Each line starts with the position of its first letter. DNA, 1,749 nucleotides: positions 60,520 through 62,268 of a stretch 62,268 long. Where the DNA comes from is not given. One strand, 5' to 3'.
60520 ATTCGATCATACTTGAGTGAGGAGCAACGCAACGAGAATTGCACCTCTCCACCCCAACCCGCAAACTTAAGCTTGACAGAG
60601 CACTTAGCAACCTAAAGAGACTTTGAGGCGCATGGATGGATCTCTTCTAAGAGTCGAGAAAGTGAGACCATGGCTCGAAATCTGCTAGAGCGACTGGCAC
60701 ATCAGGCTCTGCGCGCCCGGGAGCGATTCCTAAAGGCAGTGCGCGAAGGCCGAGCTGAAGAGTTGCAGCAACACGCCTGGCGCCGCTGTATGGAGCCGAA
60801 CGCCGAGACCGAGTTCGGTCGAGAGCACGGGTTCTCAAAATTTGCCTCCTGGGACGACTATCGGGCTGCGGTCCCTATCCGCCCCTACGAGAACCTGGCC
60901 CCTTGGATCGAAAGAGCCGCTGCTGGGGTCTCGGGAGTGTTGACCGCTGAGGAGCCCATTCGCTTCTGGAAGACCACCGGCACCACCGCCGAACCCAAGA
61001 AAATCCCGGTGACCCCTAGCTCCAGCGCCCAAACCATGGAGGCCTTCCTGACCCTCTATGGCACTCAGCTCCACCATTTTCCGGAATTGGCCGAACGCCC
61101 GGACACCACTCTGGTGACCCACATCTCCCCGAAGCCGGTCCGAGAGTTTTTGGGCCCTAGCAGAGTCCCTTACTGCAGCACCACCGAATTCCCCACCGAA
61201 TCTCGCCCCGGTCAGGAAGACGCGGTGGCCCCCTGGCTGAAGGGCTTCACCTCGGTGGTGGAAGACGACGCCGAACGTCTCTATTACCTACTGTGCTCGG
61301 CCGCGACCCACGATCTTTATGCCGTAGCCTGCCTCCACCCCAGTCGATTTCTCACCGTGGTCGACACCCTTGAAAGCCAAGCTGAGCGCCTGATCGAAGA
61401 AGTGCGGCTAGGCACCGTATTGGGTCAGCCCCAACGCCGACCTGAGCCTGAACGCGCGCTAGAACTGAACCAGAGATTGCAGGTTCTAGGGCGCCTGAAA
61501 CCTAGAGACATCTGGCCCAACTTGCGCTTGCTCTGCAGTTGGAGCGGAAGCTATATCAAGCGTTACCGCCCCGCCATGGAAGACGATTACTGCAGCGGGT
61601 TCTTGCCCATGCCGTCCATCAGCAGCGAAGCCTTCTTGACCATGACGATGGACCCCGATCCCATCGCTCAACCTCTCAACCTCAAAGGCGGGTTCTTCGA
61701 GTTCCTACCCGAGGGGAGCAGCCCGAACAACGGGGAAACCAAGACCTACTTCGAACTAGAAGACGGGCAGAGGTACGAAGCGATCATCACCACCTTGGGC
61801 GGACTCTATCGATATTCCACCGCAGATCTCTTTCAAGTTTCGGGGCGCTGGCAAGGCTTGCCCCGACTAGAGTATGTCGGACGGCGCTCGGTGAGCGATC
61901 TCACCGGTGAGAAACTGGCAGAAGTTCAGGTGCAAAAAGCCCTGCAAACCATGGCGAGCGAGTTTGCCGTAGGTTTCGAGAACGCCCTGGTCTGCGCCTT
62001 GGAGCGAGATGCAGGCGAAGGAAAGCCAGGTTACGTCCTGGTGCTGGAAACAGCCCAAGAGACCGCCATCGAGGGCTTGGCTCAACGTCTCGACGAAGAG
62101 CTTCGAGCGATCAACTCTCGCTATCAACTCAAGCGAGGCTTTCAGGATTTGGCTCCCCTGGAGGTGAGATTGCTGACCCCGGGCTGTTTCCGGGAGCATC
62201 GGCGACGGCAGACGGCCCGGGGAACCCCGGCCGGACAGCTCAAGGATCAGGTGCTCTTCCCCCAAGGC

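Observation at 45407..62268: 17-kb locus combining four adenylate-forming enzymes of three different classes with a trans-envelope acyl-transfer core: candidate undescribed surface-acylation system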

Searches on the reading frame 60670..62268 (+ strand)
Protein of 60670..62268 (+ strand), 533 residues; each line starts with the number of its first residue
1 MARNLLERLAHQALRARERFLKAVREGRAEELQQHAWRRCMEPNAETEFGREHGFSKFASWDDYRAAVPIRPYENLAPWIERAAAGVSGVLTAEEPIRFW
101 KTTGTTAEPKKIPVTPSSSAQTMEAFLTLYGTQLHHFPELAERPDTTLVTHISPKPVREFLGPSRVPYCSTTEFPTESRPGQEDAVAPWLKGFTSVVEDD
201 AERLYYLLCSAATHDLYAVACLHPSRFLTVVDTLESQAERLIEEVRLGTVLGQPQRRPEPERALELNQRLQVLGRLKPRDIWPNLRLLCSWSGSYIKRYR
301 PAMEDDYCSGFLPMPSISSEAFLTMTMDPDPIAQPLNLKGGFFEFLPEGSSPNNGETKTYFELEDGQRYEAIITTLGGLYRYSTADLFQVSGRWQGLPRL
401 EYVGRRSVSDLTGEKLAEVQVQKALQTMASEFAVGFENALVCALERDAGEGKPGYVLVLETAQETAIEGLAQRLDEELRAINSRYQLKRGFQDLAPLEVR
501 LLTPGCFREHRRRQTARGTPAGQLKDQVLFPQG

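Call 7: search_protein_families(library=pfam, proteins=[window:60670-62268:+], max_evalue=0.01)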
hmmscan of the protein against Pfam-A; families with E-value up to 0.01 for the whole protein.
window:60670-62268:+ (533 aa): 3 families
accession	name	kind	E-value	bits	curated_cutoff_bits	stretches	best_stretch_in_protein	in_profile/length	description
PF03321.19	GH3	-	5.5e-39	134.6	23.6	1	28-310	11-301/304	GH3 family N-terminal domain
PF23572.1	GH3_C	-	3e-15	57.4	23.6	1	420-528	2-113/119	GH3 family C-terminal domain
PF23571.1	GH3_M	-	5.5e-15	55.6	23.6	1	338-405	5-75/75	GH3 family central domain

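Call 42: search_protein_families(library=ncbifam, proteins=[window:60670-62268:+], max_evalue=0.01)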
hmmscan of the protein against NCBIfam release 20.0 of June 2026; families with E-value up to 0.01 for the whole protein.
window:60670-62268:+ (533 aa): 1 family
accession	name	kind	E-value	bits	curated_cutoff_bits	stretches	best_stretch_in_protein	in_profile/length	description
NF052613.1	OlsH_GH3_orni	equivalog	2.8e-17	62.4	620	2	12-136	20-147/524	lyso-ornithine lipid synthetase OlsH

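Call 57: search_dna_similar(query=window:60670-62268:+, collection=plasmids, mode=protein, max_rows=15)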
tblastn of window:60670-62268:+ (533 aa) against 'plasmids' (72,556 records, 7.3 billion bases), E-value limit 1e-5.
Records with a match: 10; places in all: 10; records where one place covers at least 80% of the query: 6.
Best place of each record, by identity: <60% 10.
By first word of the organism name: Streptomyces 2; Acinetobacter 2; Citrobacter 1; Burkholderia 1; Parabacteroides 1; Vibrio 1; Phocaeicola 1; Bacteroides 1.
By predicted mobility (MOB-suite, as given by PLSDB): non-mobilizable 6; mobilizable 3; conjugative 1.
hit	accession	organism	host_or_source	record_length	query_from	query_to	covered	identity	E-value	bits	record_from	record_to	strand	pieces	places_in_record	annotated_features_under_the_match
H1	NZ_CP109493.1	Streptomyces sp. NBC_01435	-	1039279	28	531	95%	31.5%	2e-57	214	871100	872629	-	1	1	record has no annotation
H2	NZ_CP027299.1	Streptomyces sp. SGAir0924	whole organism,air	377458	30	529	94%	30.7%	1e-51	197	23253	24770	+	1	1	GH3 auxin-responsive promoter family protein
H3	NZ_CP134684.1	Citrobacter portucalensis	Larus michahellis,bacteria,cloaca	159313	10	530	98%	27.9%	1e-31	137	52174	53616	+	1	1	GH3 auxin-responsive promoter family protein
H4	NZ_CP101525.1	Burkholderia arboris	mixed culture,soil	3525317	41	502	87%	26.4%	4e-20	102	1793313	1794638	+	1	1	none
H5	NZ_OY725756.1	Parabacteroides distasonis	-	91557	13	525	96%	23.3%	7e-13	79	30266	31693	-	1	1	GH3 auxin-responsive promoter family protein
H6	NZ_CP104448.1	Acinetobacter baumannii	Homo sapiens,sputum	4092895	91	525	82%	23.0%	8e-11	73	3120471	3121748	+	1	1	none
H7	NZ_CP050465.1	Vibrio campbellii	single cell,seawater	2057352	33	378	65%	23.7%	2e-8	66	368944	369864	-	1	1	none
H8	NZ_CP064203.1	Acinetobacter baumannii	Homo sapiens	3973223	199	525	61%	24.5%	4e-10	71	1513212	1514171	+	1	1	none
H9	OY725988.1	Phocaeicola massiliensis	-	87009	23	115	17%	35.1%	1e-6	59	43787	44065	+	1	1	record has no annotation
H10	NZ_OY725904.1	Bacteroides finegoldii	-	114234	29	115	16%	34.1%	3e-7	61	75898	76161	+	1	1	GH3 auxin-responsive promoter family protein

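Call 58: get_annotated_region(hit=H2, flank=12000)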
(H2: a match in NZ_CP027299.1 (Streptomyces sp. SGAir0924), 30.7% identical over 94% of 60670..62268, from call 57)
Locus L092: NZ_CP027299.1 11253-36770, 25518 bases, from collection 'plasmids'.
description: Streptomyces sp. SGAir0924 plasmid unnamed_5
organism: Streptomyces sp. SGAir0924 (NCBI taxid 2109593)
taxonomy: Bacteria; Actinomycetota; Actinomycetes; Kitasatosporales; Streptomycetaceae; Streptomyces; Streptomyces sp. SGAir0924
host: -; source: whole organism,air; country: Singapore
typing (MOB-suite, as given by PLSDB): non-mobilizable
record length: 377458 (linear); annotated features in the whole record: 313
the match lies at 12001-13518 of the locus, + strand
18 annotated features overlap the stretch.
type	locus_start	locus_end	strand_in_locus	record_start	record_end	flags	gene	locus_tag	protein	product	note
CDS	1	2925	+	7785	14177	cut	-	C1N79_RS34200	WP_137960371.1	type I polyketide synthase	-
CDS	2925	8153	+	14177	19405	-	-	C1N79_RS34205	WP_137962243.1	type I polyketide synthase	-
CDS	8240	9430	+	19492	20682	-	-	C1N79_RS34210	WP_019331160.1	cytochrome P450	-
CDS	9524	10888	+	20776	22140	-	-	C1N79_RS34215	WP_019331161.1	aspartate aminotransferase family protein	-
CDS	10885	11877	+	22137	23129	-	-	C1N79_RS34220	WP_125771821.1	zinc-binding dehydrogenase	-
CDS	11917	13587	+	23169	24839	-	-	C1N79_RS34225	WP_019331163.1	GH3 auxin-responsive promoter family protein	-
CDS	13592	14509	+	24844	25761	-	-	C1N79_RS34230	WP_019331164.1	TIGR03619 family F420-dependent LLM class oxidoreductase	GO:0008150 - biological_process [Evidence IEA]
CDS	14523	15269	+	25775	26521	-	-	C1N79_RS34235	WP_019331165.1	fumarylacetoacetate hydrolase family protein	-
CDS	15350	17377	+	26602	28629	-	thrS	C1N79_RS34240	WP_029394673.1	threonine--tRNA ligase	GO:0006435 - threonyl-tRNA aminoacylation [Evidence IEA]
CDS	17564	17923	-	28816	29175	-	-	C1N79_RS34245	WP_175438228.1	helix-turn-helix domain-containing protein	-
CDS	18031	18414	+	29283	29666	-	-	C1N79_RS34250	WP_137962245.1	STAS domain-containing protein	-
CDS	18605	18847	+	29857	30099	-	-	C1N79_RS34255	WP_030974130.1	DUF5133 domain-containing protein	-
CDS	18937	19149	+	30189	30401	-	-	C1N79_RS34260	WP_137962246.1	hypothetical protein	-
CDS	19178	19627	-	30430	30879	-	-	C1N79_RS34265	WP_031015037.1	ATP-binding protein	-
CDS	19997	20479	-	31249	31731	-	-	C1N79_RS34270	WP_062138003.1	GNAT family N-acetyltransferase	-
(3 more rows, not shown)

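Call 59: get_annotated_region(hit=H1, flank=12000)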
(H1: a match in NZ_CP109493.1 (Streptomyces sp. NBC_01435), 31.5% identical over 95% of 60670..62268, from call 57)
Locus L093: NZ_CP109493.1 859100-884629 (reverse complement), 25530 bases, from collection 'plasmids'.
description: Streptomyces sp. NBC_01435 plasmid unnamed1, complete sequence
organism: Streptomyces sp. NBC_01435 (NCBI taxid 2903865)
taxonomy: Bacteria; Actinomycetota; Actinomycetes; Kitasatosporales; Streptomycetaceae; Streptomyces; Streptomyces sp. NBC 01435
host: -; source: -; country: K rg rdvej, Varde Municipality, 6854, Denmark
typing (MOB-suite, as given by PLSDB): mobilizable; relaxase MOBP
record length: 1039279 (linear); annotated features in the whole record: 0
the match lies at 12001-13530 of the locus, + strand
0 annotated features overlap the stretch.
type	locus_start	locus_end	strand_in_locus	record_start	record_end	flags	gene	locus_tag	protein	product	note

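Call 62: search_solved_structures(query=window:60670-62268:+, max_evalue=0.001)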
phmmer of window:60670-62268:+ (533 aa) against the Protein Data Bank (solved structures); distinct sequences matched with E-value up to 0.001: 10.
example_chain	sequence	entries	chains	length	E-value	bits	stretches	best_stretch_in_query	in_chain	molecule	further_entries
7dk8_A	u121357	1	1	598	8.9e-24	87.1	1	30-525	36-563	Probable indole-3-acetic acid-amido synthetase GH3.8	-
4b2g_A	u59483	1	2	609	3.7e-23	85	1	27-525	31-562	GH3-1 AUXIN CONJUGATING ENZYME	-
6avh_A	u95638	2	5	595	9.1e-20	73.9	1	30-525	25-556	GH3.15 acyl acid amido synthetase | AtGH3.15 acyl acid amido synthetase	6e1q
5kod_A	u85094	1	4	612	3.4e-19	72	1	27-511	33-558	Indole-3-acetic acid-amido synthetase GH3.5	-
7vka_A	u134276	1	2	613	6.1e-19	71.1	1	19-510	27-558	Indole-3-acetic acid-amido synthetase GH3.6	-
9fwd_A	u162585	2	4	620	6.4e-19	71.1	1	19-510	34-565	Indole-3-acetic acid-amido synthetase GH3.6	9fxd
4epl_A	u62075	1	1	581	1.5e-17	66.5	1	36-525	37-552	Jasmonic acid-amido synthetase JAR1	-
5ech_A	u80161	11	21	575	1.7e-17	66.4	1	62-525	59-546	Jasmonic acid-amido synthetase JAR1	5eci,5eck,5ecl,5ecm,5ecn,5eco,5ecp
6oms_A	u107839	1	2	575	2.4e-16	62.6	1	27-526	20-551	4-substituted benzoates-glutamate ligase GH3.12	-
4epm_A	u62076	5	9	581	2.4e-16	62.6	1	27-526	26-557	4-substituted benzoates-glutamate ligase GH3.12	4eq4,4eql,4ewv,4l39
